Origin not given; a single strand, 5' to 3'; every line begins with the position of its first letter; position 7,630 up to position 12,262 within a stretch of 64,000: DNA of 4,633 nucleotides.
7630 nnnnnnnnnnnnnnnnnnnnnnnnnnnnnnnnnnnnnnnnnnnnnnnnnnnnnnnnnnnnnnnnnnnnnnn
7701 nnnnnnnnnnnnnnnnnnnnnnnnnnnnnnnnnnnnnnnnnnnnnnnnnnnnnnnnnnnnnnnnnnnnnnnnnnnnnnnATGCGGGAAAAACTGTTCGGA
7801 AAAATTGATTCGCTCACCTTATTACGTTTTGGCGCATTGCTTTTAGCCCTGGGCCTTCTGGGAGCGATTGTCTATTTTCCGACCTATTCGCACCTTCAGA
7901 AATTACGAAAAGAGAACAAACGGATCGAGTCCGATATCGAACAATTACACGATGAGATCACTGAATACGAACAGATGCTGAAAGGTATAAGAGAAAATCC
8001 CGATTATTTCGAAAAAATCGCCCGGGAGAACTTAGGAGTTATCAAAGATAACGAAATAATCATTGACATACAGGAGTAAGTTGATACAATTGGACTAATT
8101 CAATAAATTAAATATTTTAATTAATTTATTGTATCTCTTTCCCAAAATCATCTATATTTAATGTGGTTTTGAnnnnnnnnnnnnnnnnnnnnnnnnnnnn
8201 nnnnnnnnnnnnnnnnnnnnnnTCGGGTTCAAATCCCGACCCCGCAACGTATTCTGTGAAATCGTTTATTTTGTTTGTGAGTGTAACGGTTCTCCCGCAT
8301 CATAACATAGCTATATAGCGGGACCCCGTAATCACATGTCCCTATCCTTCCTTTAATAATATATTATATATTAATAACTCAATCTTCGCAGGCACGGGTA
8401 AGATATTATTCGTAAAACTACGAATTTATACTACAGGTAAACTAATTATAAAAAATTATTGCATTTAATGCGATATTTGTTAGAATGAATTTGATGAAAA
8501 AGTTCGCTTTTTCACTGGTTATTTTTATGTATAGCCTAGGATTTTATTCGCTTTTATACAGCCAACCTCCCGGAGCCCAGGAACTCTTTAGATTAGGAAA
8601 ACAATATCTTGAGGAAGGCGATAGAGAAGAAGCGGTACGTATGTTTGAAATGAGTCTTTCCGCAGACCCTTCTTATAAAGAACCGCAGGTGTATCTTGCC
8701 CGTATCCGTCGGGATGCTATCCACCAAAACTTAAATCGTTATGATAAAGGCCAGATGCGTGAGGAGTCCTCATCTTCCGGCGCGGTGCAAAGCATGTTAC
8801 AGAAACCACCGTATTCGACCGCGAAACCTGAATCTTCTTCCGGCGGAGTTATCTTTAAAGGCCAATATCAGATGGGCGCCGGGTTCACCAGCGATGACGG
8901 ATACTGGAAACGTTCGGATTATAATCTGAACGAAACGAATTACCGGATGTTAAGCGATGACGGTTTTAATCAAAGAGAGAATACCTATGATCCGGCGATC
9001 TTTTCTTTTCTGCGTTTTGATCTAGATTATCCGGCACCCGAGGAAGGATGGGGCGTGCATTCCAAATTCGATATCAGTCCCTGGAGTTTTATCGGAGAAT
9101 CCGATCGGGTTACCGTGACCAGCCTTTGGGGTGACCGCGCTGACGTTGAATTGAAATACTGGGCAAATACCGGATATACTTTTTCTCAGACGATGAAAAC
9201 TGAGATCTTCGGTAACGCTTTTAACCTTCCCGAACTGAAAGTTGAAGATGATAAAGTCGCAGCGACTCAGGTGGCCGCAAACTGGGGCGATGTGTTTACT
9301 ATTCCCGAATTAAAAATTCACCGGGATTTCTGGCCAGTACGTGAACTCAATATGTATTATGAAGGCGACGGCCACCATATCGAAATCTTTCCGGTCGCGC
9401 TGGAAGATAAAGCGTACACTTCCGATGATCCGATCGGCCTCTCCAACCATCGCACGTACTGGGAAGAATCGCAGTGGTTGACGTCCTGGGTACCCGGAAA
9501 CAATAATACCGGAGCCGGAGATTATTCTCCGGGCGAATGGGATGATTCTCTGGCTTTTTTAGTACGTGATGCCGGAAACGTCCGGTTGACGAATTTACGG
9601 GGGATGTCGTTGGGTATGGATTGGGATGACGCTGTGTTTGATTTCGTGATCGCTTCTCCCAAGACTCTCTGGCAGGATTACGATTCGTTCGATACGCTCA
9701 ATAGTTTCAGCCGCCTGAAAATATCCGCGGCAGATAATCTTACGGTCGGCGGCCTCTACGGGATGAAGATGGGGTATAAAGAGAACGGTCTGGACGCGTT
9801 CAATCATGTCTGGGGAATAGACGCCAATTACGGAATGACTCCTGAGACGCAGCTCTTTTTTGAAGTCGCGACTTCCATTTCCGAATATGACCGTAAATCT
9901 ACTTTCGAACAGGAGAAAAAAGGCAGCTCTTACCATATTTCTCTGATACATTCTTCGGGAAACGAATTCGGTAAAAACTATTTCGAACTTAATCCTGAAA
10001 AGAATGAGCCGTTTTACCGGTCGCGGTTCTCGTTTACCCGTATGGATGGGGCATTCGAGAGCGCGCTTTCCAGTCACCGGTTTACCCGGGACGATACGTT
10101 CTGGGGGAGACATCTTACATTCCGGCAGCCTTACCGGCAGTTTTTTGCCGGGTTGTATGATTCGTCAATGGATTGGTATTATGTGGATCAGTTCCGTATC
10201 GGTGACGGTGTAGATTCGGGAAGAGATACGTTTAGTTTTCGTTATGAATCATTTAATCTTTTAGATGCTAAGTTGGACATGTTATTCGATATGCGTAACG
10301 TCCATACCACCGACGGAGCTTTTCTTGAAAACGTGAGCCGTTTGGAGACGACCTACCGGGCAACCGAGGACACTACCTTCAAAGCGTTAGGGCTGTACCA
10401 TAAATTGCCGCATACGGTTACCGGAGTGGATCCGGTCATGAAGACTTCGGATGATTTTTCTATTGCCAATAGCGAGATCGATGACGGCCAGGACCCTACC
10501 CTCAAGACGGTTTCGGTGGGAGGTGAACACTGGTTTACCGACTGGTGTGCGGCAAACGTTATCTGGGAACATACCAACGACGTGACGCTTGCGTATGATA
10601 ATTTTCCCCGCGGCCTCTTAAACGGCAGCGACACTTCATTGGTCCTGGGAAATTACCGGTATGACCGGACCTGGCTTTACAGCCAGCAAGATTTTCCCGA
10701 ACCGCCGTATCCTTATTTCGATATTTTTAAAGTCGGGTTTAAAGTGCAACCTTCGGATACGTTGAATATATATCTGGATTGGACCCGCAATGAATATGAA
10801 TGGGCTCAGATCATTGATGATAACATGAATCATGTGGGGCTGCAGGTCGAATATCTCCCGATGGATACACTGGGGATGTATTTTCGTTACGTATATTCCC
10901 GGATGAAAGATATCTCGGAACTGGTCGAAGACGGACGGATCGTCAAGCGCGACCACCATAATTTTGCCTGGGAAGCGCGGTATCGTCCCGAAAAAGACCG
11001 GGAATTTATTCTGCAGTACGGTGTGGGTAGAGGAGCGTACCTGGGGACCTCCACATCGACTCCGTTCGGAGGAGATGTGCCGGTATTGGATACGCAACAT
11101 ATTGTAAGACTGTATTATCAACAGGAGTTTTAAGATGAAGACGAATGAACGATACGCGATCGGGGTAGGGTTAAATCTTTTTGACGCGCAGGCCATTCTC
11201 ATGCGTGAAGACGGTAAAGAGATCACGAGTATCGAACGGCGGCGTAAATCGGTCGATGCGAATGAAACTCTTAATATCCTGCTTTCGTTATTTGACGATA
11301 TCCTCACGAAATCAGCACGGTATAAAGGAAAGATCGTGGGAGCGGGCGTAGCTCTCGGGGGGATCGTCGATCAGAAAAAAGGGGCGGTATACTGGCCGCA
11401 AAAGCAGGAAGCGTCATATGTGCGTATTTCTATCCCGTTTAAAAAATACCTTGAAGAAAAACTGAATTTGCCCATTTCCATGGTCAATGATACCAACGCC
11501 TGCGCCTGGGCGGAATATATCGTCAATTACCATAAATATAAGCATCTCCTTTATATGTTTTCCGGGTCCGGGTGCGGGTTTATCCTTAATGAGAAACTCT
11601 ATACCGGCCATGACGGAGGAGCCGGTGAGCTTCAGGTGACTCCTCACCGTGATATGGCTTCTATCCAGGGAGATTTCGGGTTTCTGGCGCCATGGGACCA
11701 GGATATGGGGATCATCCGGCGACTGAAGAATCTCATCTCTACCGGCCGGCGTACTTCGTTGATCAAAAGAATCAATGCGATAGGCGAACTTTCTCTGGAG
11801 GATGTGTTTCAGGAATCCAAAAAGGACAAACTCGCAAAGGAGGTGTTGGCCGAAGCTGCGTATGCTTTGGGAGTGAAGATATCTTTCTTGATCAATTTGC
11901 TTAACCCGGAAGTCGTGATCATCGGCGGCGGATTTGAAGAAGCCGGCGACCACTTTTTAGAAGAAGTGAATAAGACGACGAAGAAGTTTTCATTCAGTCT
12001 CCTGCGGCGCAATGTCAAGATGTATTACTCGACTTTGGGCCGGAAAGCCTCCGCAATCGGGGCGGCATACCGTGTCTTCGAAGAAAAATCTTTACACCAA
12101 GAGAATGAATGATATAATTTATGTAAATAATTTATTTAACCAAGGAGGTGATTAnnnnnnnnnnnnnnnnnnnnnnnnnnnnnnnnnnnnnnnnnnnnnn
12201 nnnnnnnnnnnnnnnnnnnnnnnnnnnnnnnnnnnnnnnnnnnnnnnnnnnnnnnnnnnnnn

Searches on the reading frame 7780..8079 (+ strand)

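Call 57: search_protein_families(library=pfam, proteins=[window:7780-8079:+], max_evalue=0.00001)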
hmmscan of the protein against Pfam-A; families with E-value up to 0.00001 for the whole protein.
window:7780-8079:+ (99 aa): 1 family
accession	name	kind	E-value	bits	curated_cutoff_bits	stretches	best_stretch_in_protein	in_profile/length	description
PF04977.20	DivIC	-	1.1e-13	51.2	28.9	1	21-98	1-78/80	Septum formation initiator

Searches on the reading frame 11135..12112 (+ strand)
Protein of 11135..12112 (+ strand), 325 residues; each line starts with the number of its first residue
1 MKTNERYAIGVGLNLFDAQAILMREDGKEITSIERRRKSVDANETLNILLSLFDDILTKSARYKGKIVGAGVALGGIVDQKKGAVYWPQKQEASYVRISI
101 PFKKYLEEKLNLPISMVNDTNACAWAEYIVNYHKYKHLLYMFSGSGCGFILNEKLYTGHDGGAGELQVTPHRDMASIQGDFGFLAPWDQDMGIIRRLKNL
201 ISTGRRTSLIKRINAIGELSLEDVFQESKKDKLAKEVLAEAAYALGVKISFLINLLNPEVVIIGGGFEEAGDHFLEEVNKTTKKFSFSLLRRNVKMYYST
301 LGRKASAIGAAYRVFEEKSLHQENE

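Call 57: search_protein_families(library=pfam, proteins=[window:11135-12112:+], max_evalue=0.00001)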
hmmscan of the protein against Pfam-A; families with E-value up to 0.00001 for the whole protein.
window:11135-12112:+ (325 aa): 1 family
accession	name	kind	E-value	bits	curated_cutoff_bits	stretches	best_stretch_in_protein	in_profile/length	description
PF00480.26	ROK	-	1.9e-32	113.4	22.9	1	18-312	11-289/294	ROK family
